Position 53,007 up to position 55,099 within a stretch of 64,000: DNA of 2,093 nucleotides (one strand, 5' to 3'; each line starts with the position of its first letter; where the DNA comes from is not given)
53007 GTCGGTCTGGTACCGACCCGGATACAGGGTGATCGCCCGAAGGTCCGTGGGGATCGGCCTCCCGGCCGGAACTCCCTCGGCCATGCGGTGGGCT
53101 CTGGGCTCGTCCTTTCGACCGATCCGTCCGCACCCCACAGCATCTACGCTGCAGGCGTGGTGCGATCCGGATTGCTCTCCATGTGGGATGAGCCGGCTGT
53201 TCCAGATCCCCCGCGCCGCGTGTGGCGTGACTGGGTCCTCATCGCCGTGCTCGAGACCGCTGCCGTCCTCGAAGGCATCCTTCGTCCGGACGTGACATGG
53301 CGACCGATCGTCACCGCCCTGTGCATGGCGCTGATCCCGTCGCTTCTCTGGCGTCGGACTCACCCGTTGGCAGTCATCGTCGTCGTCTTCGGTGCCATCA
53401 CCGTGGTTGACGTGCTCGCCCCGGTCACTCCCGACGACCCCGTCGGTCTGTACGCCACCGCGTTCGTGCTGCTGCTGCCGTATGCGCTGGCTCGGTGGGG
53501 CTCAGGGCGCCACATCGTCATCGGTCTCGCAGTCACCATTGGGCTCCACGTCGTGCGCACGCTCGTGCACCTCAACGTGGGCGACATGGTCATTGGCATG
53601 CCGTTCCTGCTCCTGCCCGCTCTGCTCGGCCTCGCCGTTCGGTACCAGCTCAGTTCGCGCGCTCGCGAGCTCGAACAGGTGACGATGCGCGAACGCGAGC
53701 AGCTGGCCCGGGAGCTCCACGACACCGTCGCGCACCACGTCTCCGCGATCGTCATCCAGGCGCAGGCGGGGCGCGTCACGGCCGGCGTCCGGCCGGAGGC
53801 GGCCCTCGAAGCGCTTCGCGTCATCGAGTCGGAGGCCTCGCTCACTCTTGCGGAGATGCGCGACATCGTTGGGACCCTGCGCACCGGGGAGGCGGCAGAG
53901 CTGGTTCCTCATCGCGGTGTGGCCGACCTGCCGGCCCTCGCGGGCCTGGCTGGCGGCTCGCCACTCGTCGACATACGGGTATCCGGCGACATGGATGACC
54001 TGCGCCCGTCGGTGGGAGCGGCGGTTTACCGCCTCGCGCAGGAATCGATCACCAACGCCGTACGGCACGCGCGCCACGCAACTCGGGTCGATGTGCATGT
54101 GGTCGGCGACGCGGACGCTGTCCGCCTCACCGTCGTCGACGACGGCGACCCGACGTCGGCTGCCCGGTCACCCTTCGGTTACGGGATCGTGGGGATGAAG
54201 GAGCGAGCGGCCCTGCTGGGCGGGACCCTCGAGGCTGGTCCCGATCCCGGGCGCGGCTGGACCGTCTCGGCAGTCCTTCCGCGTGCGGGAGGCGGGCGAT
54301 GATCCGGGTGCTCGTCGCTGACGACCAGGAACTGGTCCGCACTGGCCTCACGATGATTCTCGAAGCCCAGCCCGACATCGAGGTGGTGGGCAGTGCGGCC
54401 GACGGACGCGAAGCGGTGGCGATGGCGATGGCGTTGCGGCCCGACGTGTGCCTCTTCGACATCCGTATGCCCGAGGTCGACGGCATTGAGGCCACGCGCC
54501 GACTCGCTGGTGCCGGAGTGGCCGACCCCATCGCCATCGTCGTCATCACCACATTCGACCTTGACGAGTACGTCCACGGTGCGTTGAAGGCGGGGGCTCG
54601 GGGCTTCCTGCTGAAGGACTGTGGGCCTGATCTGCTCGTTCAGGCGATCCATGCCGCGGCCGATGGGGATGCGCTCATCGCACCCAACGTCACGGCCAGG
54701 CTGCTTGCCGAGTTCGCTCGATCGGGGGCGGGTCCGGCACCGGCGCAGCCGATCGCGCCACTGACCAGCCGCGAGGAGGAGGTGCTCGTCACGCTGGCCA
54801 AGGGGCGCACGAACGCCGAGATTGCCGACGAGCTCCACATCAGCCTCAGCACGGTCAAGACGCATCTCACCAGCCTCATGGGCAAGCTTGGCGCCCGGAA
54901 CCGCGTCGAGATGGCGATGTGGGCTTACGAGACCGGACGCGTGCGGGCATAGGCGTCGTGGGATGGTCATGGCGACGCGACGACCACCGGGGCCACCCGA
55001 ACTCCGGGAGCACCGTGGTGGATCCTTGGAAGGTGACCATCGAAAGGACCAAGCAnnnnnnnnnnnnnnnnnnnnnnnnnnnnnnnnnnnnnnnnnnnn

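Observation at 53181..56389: Heliorhodopsin lies in line behind an intramembrane-type histidine kinase/NarL regulator pair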

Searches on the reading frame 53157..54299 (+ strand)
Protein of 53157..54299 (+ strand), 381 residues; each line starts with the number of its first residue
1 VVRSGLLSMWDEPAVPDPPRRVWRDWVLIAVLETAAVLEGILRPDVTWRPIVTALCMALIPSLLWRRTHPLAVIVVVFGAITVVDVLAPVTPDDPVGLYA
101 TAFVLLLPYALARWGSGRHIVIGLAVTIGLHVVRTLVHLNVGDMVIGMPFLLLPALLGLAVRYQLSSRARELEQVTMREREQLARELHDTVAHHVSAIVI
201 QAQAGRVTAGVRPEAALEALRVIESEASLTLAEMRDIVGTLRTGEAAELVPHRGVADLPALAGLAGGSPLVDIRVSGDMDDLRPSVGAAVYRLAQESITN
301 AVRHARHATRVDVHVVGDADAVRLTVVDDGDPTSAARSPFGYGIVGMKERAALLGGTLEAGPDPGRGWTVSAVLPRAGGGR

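Call 3: search_protein_families(library=pfam, proteins=[window:53181-54299:+], max_evalue=0.01)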
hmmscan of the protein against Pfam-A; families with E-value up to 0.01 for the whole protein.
window:53181-54299:+ (373 aa): 3 families
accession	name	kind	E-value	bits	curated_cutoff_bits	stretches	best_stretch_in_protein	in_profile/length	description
PF07730.19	HisKA_3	-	9.7e-17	61.7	24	1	171-236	1-66/68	Histidine kinase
PF02518.31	HATPase_c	-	4.3e-10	40.5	26.4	1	281-368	5-109/111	Histidine kinase-, DNA gyrase B-, and HSP90-like ATPase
PF13581.12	HATPase_c_2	-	8.4e-05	23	27.4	1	286-327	36-81/127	Histidine kinase-like ATPase domain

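Call 19: find_related_loci(query=window:53181-54299:+, collection=metagenome_contigs, flank=8000)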
Query window:53181-54299:+ (373 aa) in metagenome_contigs; peptide patterns used: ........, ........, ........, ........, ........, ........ (x = any residue, [..] = any of these).
232 stretches matched a pattern; 21 encode a relative of the query (tblastn E <= 1e-3); 21 distinct loci.
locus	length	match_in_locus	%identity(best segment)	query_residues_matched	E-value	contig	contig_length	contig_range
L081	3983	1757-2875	79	1-373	0e+0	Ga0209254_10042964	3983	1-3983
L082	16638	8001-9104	51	3-368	2e-96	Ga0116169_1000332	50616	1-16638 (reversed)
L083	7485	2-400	61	241-373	8e-42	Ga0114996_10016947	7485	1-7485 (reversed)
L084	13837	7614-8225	42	165-367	3e-34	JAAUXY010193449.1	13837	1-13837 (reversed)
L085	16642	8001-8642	30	155-367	1e-16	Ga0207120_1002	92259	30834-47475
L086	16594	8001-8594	29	171-367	6e-16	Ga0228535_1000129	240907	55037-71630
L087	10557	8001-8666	32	151-370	3e-15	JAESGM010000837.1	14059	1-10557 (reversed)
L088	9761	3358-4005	29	158-363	2e-14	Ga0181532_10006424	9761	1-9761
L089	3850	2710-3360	32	155-373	3e-14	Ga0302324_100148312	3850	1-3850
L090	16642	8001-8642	29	155-367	1e-13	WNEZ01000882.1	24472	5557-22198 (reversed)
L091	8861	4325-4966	29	155-367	1e-13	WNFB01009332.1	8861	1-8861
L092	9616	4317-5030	31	139-373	2e-13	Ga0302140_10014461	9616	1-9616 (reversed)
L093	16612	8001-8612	27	171-373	2e-13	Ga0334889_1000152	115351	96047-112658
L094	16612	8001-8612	27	171-373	2e-13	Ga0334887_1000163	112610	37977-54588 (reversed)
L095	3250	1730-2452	32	142-373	7e-13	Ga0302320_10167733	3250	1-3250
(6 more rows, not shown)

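Call 27: find_homologous_proteins(query=window:53181-54299:+, max_evalue=1e-30)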
Query window:53181-54299:+ (373 aa): 7972 proteins with E <= 1e-30 among 8000 candidates; the best 120 are listed.
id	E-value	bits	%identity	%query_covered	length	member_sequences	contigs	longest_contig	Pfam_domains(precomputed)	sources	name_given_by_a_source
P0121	2.5e-235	799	100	100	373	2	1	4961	PF07730.20,PF02518.32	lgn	-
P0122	2.4e-222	756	93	100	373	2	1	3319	PF07730.20,PF02518.32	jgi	jgi:signal transduction histidine kinase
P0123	1.6e-197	674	87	97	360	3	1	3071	PF07730.20,PF02518.32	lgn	-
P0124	5.9e-197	672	83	100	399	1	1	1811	PF07730.20,PF02518.32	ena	-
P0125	4.3e-195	666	82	99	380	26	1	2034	PF07730.20,PF02518.32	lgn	-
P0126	1.5e-194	664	83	99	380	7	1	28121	PF07730.20,PF02518.32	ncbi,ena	-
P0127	2.2e-189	647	80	100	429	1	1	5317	PF07730.20,PF02518.32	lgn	-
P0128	1.8e-188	645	80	100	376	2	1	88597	PF07730.20,PF02518.32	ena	-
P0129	2.5e-188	644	80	100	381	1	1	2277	PF07730.20,PF02518.32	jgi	jgi:signal transduction histidine kinase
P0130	9.9e-186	635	79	100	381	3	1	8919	PF07730.20,PF02518.32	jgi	jgi:signal transduction histidine kinase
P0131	8.2e-183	626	82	96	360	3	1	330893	PF07730.20,PF02518.32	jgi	jgi:signal transduction histidine kinase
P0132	6.7e-164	564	68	100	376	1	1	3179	PF07730.20,PF02518.32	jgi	jgi:signal transduction histidine kinase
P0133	1.1e-162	560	69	100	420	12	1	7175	PF07730.20,PF02518.32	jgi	jgi:glucose-6-phosphate-specific signal transduction histidine kinase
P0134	1.7e-161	556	70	99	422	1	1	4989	PF07730.20,PF02518.32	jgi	jgi:signal transduction histidine kinase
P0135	7.1e-160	550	68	99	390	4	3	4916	PF07730.20,PF02518.32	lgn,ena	-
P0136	2.1e-158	546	68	100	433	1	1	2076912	PF07730.20,PF02518.32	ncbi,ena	-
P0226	1.4e-132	461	61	99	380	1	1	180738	PF23539.2,PF07730.20,PF02518.32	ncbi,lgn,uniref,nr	ncbi:signal transduction histidine kinase [Kribbella antiqua]|uniref:histidine kinase n=1 Tax=Kribbe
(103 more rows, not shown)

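Call 28: find_encoding_contigs(protein=P0131, flank=8000, max_places=2)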
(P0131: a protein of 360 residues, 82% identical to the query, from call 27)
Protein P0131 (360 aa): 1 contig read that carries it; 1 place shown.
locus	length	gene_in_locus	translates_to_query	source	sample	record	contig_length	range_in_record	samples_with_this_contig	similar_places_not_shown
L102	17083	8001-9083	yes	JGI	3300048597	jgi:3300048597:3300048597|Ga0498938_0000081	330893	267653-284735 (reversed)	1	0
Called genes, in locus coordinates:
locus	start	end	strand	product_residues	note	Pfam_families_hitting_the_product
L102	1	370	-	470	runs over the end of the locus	-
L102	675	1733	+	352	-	-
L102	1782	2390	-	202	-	-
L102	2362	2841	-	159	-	PF08327:AHSA1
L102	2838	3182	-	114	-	PF01022:HTH_5, PF12802:MarR_2 (weak), PF12840:HTH_20, PF01047:MarR (faint)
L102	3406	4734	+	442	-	PF01134:GIDA (faint), PF01266:DAO (faint), PF03486:HI0933_like (faint), PF07992:Pyr_redox_2, PF13450:NAD_binding_8 (faint), PF00070:Pyr_redox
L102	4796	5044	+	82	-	PF13560:HTH_31, PF01381:HTH_3, PF13443:HTH_26 (weak)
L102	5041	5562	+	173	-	-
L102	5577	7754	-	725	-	PF03176:MMPL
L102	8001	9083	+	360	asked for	PF07730:HisKA_3, PF02518:HATPase_c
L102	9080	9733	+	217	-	PF00072:Response_reg, PF00196:GerE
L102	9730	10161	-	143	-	-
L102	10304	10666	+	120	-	PF04237:YjbR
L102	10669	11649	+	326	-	PF00144:Beta-lactamase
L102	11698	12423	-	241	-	-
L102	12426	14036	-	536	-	PF00009:GTP_EFTU, PF01926:MMR_HSR1, PF22042:EF-G_D2, PF16658:RF3_C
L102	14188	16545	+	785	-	PF00884:Sulfatase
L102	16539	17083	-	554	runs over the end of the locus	PF00916:Sulfate_transp, PF01740:STAS (weak)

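Call 29: find_encoding_contigs(protein=P0128, flank=8000, max_places=2)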
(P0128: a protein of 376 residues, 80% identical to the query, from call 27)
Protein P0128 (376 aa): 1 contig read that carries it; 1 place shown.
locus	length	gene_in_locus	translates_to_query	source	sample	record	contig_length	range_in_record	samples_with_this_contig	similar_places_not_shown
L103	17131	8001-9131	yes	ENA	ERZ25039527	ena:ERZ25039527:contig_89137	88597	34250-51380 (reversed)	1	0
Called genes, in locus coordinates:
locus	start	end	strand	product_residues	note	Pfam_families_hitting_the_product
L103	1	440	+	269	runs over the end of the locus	PF00230:MIP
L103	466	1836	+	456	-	PF07992:Pyr_redox_2, PF00070:Pyr_redox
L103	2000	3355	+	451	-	PF00324:AA_permease, PF13520:AA_permease_2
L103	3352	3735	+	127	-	PF11964:SpoIIAA-like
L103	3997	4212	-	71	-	PF11127:YgaP-like_TM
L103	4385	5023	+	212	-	PF05148:Methyltransf_8, PF13489:Methyltransf_23, PF01209:Ubie_methyltran, PF00891:Methyltransf_2, PF13847:Methyltransf_31, PF08241:Methyltransf_11, PF08242:Methyltransf_12, PF13649:Methyltransf_25, +1 more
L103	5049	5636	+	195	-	PF00857:Isochorismatase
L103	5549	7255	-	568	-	PF03176:MMPL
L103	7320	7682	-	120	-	-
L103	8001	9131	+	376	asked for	PF07730:HisKA_3, PF02518:HATPase_c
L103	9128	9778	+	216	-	PF00072:Response_reg, PF00196:GerE, PF08281:Sigma70_r4_2 (weak)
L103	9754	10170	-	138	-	-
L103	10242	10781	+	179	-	PF00440:TetR_N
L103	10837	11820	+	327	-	PF00144:Beta-lactamase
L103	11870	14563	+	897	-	PF00311:PEPcase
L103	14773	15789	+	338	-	PF01593:Amino_oxidase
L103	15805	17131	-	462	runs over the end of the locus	PF00916:Sulfate_transp, PF01740:STAS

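Call 30: find_encoding_contigs(protein=P0126, flank=8000, max_places=2)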
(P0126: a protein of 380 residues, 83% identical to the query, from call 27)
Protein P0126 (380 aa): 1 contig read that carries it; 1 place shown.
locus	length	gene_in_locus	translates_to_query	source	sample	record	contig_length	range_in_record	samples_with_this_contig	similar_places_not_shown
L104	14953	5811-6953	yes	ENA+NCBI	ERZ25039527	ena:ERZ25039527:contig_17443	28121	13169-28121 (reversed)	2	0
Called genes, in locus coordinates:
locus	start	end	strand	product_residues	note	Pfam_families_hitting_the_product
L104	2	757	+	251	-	?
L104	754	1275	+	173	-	-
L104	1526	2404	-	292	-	-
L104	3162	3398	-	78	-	-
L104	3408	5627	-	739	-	PF03176:MMPL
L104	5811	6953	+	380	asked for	PF07730:HisKA_3, PF02518:HATPase_c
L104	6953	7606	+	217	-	PF00072:Response_reg, PF00196:GerE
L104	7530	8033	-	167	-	-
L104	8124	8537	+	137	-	PF04237:YjbR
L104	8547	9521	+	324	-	PF00144:Beta-lactamase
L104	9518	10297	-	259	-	-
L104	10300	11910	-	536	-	PF00009:GTP_EFTU, PF01926:MMR_HSR1, PF22042:EF-G_D2, PF16658:RF3_C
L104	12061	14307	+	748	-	PF00884:Sulfatase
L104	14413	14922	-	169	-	-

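Call 31: find_encoding_contigs(protein=P0136, flank=6000, max_places=2)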
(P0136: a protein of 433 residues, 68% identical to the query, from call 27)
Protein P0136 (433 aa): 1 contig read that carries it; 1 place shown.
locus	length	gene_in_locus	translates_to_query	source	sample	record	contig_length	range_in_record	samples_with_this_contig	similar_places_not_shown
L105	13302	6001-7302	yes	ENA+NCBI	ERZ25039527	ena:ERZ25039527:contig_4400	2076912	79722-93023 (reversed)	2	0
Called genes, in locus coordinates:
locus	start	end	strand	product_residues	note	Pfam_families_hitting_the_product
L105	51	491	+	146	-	PF04075:F420H2_quin_red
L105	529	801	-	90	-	PF09656:PGPGW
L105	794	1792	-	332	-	PF03741:TerC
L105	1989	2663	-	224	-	PF00440:TetR_N (weak), PF02909:TetR_C_1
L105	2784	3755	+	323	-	PF08240:ADH_N, PF00107:ADH_zinc_N, PF13602:ADH_zinc_N_2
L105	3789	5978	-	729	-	PF03176:MMPL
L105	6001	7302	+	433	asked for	PF07730:HisKA_3, PF02518:HATPase_c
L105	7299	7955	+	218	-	PF00072:Response_reg, PF00196:GerE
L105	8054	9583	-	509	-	PF25653:HMG-CoA_red_N, PF00368:HMG-CoA_red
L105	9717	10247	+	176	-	-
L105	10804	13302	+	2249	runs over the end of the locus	PF22058:X25_BaPul_like, PF00128:Alpha-amylase, PF03714:PUD, PF17967:Pullulanase_N2, PF02922:CBM_48, PF11852:Pullul_strch_C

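Call 32: find_encoding_contigs(protein=P0226, flank=6000, max_places=2)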
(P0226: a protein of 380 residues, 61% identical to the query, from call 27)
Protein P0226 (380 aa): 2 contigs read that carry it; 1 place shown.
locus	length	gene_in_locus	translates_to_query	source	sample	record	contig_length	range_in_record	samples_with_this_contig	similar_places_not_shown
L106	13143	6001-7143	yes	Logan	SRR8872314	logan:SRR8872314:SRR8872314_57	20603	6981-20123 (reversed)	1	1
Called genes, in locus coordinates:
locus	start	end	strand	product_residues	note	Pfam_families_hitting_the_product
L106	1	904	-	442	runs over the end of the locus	PF02771:Acyl-CoA_dh_N, PF02770:Acyl-CoA_dh_M, PF00441:Acyl-CoA_dh_1, PF08028:Acyl-CoA_dh_2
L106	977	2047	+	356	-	PF21320:WHD_Rv2258c, PF00891:Methyltransf_2, PF13489:Methyltransf_23, PF05175:MTS, PF13847:Methyltransf_31, PF08241:Methyltransf_11, PF08242:Methyltransf_12, PF13649:Methyltransf_25, +1 more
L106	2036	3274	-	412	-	PF04542:Sigma70_r2, PF08281:Sigma70_r4_2, PF20239:DUF6596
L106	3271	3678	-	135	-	PF01243:PNPOx_N, PF12900:Pyridox_ox_2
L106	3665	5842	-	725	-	PF03176:MMPL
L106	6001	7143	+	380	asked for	PF23539:DUF7134 (faint), PF07730:HisKA_3, PF02518:HATPase_c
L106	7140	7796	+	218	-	PF00072:Response_reg, PF00196:GerE, PF04545:Sigma70_r4 (weak), PF08281:Sigma70_r4_2 (weak)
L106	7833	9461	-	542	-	PF00890:FAD_binding_2 (weak), PF01266:DAO (weak), PF01593:Amino_oxidase (weak), PF13450:NAD_binding_8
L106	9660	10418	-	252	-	PF03328:HpcH_HpaI, PF15617:C-C_Bond_Lyase (weak)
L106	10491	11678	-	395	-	PF02515:CoA_transf_3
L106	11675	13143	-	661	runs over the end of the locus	PF03781:FGE-sulfatase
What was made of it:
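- On Intramembrane-sensing HisKA_3 histidine kinase (DesK/LiaS/BceS type): Homologues give faint DUF7134 hits (calls 27, 32).
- Closest known: HeR-linked histidine kinases / two-component genes proposed from genome context. Different: It belongs to a conserved MMPL module that mostly occurs without HeR (calls 28-32).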

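Call 52: find_encoding_contigs(protein=P0122, flank=10000, max_places=4)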
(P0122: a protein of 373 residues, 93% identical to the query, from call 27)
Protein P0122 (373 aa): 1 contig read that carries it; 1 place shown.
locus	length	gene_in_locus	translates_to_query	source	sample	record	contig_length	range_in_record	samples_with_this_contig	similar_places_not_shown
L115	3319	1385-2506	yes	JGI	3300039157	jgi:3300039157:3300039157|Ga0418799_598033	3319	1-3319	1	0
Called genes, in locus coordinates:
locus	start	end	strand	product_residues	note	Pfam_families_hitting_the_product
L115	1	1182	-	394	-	?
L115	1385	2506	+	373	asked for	PF07730:HisKA_3, PF02518:HATPase_c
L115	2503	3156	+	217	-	PF00072:Response_reg, PF00196:GerE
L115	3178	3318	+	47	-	?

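Call 63: search_protein_families(library=ncbifam, proteins=[window:53157-54299:+], max_evalue=0.001)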
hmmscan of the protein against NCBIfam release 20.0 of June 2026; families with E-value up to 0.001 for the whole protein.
window:53157-54299:+ (381 aa): 9 families
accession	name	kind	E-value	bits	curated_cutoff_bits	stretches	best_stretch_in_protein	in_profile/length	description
NF008649.0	PRK11644.1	equivalog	1.6e-22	80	408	1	170-376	294-496/499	signal transduction histidine-protein kinase/phosphatase UhpB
NF052443.1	SensHisKinMctS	equivalog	4.9e-17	61.4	700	1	177-377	248-449/457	two-component system sensor histidine kinase MctS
NF052531.1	Strep_LiaS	equivalog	3.3e-15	56.2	450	1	169-375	122-326/328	envelope stress sensor histidine kinase LiaS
NF008184.0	PRK10935.1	equivalog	9.3e-15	54.3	553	1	173-376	357-559/565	nitrate/nitrite two-component system sensor histidine kinase NarQ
NF007896.0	PRK10600.1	equivalog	8.6e-14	51.1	578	1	170-357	381-566/598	nitrate/nitrite two-component system sensor histidine kinase NarX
NF047786.1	his_kin_MadS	equivalog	1.7e-12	47.2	500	1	173-333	224-382/434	MadS family sensor histidine kinase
NF047322.1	HK_morpho_MacS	equivalog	0.00028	20.2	300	1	101-368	101-360/367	MacS family sensor histidine kinase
TIGR01386.1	cztS_silS_copS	subfamily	0.0003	19.9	292.55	0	297-336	361-400/457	heavy metal sensor histidine kinase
NF051872.1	HisKinPhyk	equivalog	0.00045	18.9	750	1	262-371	422-533/537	sensor histidine kinase PhyK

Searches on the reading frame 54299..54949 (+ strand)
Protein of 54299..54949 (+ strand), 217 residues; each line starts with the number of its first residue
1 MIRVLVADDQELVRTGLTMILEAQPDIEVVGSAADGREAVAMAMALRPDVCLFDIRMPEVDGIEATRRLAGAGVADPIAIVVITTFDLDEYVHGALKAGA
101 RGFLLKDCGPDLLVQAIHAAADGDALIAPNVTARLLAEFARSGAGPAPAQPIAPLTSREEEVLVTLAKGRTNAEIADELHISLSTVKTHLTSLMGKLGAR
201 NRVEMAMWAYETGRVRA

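Call 3: search_protein_families(library=pfam, proteins=[window:54299-54949:+], max_evalue=0.01)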
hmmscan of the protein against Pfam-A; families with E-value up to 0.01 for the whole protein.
window:54299-54949:+ (217 aa): 8 families
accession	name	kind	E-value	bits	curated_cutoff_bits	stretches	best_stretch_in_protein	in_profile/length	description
PF00072.30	Response_reg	-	3.7e-26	91.9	30.2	1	4-117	1-110/111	Response regulator receiver domain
PF00196.25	GerE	-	5.9e-20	71.1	23.5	1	154-209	2-57/57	Bacterial regulatory proteins, luxR family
PF08281.18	Sigma70_r4_2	-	5.3e-06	26.4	25.7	1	155-191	11-48/54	Sigma-70, region 4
PF13412.12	HTH_24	-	0.0003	20.7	21.9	1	171-193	19-41/48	Winged helix-turn-helix DNA-binding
PF04545.22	Sigma70_r4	-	0.00036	20.4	24.1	1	155-196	5-47/50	Sigma-70, region 4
PF13384.12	HTH_23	-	0.0029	17.8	24.6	1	162-187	10-35/50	Homeodomain-like domain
PF14493.12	HTH_40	-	0.0037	18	27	1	163-194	6-37/89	Helix-turn-helix domain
PF24033.1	DUF7342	-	0.0097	16.3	31.6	0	159-194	7-42/150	Family of unknown function (DUF7342)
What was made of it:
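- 54299..54952 (+): NarL/LuxR-type response regulator. Its start overlaps the kinase stop (ATGA). Response_reg + GerE (call 3).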

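Call 63: search_protein_families(library=ncbifam, proteins=[window:54299-54949:+], max_evalue=0.001)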
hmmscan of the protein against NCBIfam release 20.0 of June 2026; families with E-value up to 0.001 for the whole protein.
window:54299-54949:+ (217 aa): 94 families (the best 25 are shown)
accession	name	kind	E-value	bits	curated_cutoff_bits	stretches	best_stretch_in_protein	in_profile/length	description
NF007935.0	PRK10651.1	equivalog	2.1e-47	161.1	250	1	3-212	8-213/216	two-component system response regulator NarL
NF052445.1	RespRegMctR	equivalog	1.7e-42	145.2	300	1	2-213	2-203/205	two-component system response regulator MctR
NF047785.1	respo_reg_MadR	equivalog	8.4e-39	133.1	300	1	2-210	1-204/209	MadR family response regulator transcription factor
NF007708.0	PRK10403.1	equivalog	7.1e-38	130.2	343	1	3-207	8-206/215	nitrate/nitrite response regulator protein NarP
NF007018.1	PRK09483.1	equivalog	8.8e-36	123.6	280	1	1-211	1-205/217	UvrY/SirA/GacA family response regulator transcription factor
NF011896.0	PRK15369.1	equivalog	3.2e-35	121.7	242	1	2-212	4-207/211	two component system response regulator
NF007685.0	PRK10360.1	equivalog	1.2e-34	119.8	258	1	1-208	1-191/196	response regulator transcription factor UhpA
NF001965.0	PRK00742.1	subfamily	2.4e-22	79.7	293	1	2-107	4-108/357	chemotaxis-specific protein-glutamate methyltransferase CheB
NF009206.0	PRK12555.1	subfamily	2.8e-21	75.8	342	1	2-104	1-102/340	chemotaxis-specific protein-glutamate methyltransferase CheB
NF007419.0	PRK09958.1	equivalog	8.4e-21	74.5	251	1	5-209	4-198/204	acid-sensing system DNA-binding response regulator EvgA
NF006900.1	PRK09390.1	equivalog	9.3e-21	74.3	255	1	3-206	6-194/203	response regulator FixJ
NF008677.0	PRK11697.1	equivalog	7.7e-18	64.7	246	1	1-118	1-113/238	two-component system response regulator BtsR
NF041367.1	CheY_Halo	equivalog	7.8e-18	64.9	200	1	4-117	1-110/114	chemotaxis protein CheY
NF041830.1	RR_TF_ErdR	exception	1.3e-17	64.2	390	1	3-207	3-203/213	response regulator transcription factor ErdR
NF007403.0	PRK09935.1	equivalog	1.5e-17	63.9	271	1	4-209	6-204/210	fimbria biosynthesis transcriptional regulator FimZ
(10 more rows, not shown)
